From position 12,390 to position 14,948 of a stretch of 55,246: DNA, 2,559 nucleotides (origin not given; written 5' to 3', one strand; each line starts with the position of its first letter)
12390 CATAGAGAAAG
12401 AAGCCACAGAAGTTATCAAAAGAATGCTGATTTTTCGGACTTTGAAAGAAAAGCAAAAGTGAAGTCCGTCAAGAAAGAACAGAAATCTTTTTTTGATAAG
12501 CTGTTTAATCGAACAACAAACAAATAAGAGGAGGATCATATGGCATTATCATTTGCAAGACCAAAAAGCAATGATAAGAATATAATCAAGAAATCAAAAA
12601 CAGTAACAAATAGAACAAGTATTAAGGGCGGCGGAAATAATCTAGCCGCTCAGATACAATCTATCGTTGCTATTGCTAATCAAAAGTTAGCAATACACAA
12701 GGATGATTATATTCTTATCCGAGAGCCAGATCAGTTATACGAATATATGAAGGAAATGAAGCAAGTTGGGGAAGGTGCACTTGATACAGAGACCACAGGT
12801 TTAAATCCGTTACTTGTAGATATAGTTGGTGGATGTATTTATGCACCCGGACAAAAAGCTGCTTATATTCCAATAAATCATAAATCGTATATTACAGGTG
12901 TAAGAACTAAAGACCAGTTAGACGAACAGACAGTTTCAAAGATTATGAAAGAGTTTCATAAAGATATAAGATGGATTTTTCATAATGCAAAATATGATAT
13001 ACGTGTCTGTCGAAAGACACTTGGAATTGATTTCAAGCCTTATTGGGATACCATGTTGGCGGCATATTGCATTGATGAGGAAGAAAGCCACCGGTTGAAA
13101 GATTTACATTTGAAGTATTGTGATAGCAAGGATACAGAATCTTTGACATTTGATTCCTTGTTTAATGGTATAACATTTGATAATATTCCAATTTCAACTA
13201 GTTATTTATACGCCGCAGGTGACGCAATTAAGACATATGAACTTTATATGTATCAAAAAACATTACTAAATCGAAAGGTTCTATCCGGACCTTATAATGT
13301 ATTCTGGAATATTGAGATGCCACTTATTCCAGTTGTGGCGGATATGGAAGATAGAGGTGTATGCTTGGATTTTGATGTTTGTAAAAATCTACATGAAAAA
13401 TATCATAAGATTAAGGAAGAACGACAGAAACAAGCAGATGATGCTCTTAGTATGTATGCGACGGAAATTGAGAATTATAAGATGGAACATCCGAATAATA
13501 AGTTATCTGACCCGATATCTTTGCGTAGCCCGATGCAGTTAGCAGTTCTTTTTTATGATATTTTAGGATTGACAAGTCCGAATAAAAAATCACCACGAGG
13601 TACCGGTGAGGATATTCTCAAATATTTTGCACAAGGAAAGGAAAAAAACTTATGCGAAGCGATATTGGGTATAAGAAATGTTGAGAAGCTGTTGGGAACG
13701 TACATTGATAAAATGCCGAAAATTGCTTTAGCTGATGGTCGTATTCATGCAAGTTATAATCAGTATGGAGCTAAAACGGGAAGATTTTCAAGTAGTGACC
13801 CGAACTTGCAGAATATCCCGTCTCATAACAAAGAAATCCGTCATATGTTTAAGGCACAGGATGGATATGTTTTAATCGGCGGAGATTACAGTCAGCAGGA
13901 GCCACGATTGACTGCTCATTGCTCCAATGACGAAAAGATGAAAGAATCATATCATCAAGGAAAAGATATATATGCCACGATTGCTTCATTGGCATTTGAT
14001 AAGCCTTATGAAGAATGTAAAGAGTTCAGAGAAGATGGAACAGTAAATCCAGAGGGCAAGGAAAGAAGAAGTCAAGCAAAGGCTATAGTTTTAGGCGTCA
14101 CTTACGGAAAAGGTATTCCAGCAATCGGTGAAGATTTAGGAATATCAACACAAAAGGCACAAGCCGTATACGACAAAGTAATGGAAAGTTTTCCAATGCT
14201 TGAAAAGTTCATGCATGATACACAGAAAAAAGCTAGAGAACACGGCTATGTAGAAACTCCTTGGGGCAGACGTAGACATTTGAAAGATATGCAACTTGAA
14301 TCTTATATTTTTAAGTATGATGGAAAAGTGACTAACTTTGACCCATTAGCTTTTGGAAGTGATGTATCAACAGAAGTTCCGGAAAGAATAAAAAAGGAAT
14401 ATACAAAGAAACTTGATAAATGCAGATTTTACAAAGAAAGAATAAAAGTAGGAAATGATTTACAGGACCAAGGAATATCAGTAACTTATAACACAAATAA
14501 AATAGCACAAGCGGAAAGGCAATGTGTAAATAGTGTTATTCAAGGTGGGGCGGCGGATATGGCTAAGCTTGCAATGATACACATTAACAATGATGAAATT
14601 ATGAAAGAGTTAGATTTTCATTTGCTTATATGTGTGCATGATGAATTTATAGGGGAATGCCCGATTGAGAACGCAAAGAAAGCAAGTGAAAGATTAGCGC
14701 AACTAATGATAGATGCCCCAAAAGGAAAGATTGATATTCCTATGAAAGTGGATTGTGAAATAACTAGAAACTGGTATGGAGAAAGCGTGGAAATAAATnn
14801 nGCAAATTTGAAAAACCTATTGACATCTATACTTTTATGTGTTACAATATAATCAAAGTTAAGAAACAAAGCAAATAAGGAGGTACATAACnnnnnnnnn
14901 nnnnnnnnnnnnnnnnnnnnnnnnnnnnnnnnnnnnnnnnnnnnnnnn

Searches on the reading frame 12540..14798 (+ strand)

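Call 80: search_protein_families(library=phrogs, max_evalue=0.001, proteins=[window:12540-14798:+])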
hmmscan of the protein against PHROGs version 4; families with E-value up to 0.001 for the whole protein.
window:12540-14798:+ (753 aa): 11 families
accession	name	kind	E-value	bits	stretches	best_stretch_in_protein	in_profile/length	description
phrog_17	-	DNA, RNA and nucleotide metabolism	1.1e-137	462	1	37-748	628-1233/1445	DNA polymerase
phrog_12241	-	DNA, RNA and nucleotide metabolism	1.2e-61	210.2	1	51-439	95-501/502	DNA polymerase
phrog_10285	-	DNA, RNA and nucleotide metabolism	2.6e-34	119.7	1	421-745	30-318/321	DNA polymerase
phrog_2573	-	DNA, RNA and nucleotide metabolism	2.6e-33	116.6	1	431-744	3-273/336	DNA polymerase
phrog_5995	-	DNA, RNA and nucleotide metabolism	1.7e-26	94.2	1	518-748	2-178/236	DNA polymerase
phrog_15971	-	DNA, RNA and nucleotide metabolism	6.5e-24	85.8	1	371-582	93-283/376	DNA polymerase I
phrog_23226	-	DNA, RNA and nucleotide metabolism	9.3e-14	51.8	1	399-549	291-457/611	DNA polymerase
phrog_9556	-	DNA, RNA and nucleotide metabolism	7.1e-08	32.8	1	347-426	345-439/441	DNA polymerase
phrog_6375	-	DNA, RNA and nucleotide metabolism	3.6e-05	24.8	0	615-746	58-201/204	DNA polymerase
phrog_24147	-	DNA, RNA and nucleotide metabolism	0.0005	21.3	0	662-746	5-90/93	DNA polymerase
phrog_192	-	DNA, RNA and nucleotide metabolism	0.00051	20.5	0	63-195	93-246/397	DNA polymerase exonuclease subunit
